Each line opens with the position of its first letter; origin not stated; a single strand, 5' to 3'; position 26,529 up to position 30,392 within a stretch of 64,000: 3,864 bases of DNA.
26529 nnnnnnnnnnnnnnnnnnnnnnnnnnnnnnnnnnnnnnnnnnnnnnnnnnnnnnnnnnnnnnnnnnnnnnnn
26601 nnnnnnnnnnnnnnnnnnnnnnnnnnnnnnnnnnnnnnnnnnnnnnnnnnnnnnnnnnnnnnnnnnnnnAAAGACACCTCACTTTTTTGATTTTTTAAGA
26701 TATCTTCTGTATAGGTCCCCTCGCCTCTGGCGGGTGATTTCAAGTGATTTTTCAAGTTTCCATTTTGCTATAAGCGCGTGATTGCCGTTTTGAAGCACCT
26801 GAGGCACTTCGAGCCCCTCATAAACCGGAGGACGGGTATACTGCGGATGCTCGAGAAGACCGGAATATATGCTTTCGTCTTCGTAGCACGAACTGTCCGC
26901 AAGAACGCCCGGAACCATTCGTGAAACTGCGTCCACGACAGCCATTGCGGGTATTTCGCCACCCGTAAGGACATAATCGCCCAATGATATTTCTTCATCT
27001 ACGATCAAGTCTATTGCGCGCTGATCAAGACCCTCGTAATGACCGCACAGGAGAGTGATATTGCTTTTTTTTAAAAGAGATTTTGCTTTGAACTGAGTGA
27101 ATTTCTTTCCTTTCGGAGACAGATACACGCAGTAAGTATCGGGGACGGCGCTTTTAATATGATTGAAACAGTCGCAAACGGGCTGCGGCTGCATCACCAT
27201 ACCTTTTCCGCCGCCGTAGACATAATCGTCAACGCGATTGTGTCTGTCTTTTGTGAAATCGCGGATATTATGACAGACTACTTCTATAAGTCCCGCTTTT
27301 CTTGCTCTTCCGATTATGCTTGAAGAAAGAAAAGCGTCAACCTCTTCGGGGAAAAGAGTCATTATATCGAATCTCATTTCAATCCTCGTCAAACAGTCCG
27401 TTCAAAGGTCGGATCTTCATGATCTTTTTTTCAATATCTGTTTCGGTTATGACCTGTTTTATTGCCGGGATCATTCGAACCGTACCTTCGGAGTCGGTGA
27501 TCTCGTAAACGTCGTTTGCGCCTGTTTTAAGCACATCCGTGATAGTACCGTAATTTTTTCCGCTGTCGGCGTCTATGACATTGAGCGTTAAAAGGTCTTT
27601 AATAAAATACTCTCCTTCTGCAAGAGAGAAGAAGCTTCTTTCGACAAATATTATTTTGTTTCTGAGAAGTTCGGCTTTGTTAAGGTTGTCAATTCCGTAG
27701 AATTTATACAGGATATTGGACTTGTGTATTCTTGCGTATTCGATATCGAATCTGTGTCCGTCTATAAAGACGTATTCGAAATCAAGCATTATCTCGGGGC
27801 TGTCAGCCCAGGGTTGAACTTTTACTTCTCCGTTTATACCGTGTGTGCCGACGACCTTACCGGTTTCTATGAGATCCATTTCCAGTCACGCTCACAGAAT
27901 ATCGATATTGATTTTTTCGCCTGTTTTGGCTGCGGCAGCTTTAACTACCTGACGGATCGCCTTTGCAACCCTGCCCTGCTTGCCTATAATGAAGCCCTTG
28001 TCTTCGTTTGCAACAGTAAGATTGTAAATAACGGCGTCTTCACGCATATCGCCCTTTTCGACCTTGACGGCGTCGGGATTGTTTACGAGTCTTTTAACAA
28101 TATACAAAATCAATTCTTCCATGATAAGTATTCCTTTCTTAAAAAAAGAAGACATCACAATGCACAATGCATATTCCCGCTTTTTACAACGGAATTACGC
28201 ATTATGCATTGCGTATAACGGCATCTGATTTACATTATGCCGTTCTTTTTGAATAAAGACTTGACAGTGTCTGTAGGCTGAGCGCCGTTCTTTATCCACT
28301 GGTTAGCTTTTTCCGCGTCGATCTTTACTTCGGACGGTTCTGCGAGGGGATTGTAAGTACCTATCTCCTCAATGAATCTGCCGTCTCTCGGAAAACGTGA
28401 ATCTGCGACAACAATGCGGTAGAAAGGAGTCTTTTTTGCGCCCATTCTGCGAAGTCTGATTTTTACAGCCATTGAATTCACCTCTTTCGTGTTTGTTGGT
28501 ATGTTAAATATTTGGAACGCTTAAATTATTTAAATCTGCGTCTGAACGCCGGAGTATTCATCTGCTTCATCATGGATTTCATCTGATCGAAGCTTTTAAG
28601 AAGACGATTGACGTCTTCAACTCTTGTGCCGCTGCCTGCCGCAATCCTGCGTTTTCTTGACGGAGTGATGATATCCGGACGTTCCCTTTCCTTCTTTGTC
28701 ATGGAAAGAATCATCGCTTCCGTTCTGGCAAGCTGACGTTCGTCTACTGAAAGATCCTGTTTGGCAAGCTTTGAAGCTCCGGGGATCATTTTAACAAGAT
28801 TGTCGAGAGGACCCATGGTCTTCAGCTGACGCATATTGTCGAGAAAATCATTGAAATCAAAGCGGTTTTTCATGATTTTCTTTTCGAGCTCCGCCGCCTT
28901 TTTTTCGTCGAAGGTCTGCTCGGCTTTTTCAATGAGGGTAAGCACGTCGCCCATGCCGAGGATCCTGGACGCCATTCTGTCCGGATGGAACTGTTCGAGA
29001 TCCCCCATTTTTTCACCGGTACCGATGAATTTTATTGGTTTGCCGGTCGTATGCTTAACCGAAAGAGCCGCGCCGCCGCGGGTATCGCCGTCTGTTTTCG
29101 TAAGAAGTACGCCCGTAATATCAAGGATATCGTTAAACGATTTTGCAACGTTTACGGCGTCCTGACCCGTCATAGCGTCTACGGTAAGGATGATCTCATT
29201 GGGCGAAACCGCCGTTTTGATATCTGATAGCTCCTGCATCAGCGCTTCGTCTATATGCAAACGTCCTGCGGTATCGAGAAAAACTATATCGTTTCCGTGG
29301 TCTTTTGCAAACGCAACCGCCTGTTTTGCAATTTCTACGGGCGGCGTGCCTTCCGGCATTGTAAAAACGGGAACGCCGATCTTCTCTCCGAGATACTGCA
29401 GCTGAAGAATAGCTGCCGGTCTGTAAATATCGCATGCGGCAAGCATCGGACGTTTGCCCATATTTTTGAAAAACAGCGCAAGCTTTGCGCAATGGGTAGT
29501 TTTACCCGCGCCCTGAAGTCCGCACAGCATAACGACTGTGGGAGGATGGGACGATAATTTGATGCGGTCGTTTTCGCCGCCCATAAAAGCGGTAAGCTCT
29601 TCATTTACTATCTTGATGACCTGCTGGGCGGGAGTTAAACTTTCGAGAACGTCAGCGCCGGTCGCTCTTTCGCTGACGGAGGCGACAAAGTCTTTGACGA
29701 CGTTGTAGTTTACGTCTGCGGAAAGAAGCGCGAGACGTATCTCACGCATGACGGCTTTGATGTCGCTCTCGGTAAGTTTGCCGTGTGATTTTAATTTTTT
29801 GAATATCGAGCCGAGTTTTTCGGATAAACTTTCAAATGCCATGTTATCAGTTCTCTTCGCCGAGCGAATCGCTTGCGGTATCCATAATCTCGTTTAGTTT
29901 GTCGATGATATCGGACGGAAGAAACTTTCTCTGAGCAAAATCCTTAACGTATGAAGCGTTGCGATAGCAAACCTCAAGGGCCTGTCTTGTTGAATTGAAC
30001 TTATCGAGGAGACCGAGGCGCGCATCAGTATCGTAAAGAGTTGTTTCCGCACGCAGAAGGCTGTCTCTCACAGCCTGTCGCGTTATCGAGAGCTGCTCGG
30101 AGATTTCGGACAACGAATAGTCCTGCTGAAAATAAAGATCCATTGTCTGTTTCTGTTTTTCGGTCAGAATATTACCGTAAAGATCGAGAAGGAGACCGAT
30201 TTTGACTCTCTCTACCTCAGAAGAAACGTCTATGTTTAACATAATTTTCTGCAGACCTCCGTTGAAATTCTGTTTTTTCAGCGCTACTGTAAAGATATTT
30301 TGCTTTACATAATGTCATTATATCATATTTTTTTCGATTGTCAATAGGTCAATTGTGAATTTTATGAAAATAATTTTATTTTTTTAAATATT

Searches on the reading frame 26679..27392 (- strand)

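Call 80: search_protein_families(library=pfam, proteins=[window:26679-27392:-], max_evalue=0.001)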
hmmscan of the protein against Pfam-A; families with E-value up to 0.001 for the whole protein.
window:26679-27392:- (237 aa): 1 family
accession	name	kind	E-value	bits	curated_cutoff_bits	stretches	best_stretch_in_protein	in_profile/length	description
PF01746.26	tRNA_m1G_MT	-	3.2e-56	190.6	27.3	1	28-224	2-194/195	tRNA (Guanine-1)-methyltransferase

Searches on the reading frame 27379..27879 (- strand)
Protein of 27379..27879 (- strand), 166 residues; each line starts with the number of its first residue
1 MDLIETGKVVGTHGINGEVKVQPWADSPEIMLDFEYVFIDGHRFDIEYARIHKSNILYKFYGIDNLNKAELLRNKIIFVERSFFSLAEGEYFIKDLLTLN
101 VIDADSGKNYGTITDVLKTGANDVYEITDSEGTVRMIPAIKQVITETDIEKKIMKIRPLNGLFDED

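Call 80: search_protein_families(library=pfam, proteins=[window:27379-27879:-], max_evalue=0.001)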
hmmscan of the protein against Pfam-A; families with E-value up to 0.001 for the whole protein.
window:27379-27879:- (166 aa): 3 families
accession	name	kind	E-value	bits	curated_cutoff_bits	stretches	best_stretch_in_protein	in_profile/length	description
PF01782.24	RimM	-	1.3e-20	73.8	23.5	1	6-82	2-83/84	RimM N-terminal domain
PF24986.1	PRC_RimM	-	1.7e-08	34.4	27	1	97-157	5-64/69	RimM PRC barrel domain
PF05239.21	PRC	-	3.5e-08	33.8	21.2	1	88-161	1-76/78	PRC-barrel domain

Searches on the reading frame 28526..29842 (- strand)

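Call 80: search_protein_families(library=pfam, proteins=[window:28526-29842:-], max_evalue=0.001)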
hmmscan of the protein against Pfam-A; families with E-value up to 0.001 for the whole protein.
window:28526-29842:- (438 aa): 3 families
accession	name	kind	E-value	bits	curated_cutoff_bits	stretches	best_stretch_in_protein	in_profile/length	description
PF00448.28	SRP54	-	1.1e-75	254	22.7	1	101-296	1-196/196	SRP54-type protein, GTPase domain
PF02978.25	SRP_SPB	-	2.7e-35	121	27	1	327-425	1-91/91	Signal peptide binding domain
PF02881.24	SRP54_N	-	1.8e-22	79.7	22.4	1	6-83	1-75/75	SRP54-type protein, helical bundle domain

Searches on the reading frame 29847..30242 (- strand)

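Call 80: search_protein_families(library=pfam, proteins=[window:29847-30242:-], max_evalue=0.001)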
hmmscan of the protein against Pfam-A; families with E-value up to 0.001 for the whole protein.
window:29847-30242:- (131 aa): 3 families
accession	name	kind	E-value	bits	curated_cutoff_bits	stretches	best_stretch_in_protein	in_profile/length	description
PF04297.20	UPF0122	-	5.1e-20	72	22.7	1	11-98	3-90/101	Putative helix-turn-helix protein, YlxM / p13 like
PF04545.22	Sigma70_r4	-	3.8e-07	30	24.1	1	26-60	5-39/50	Sigma-70, region 4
PF08281.18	Sigma70_r4_2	-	1.8e-05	24.7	25.7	1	26-67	11-52/54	Sigma-70, region 4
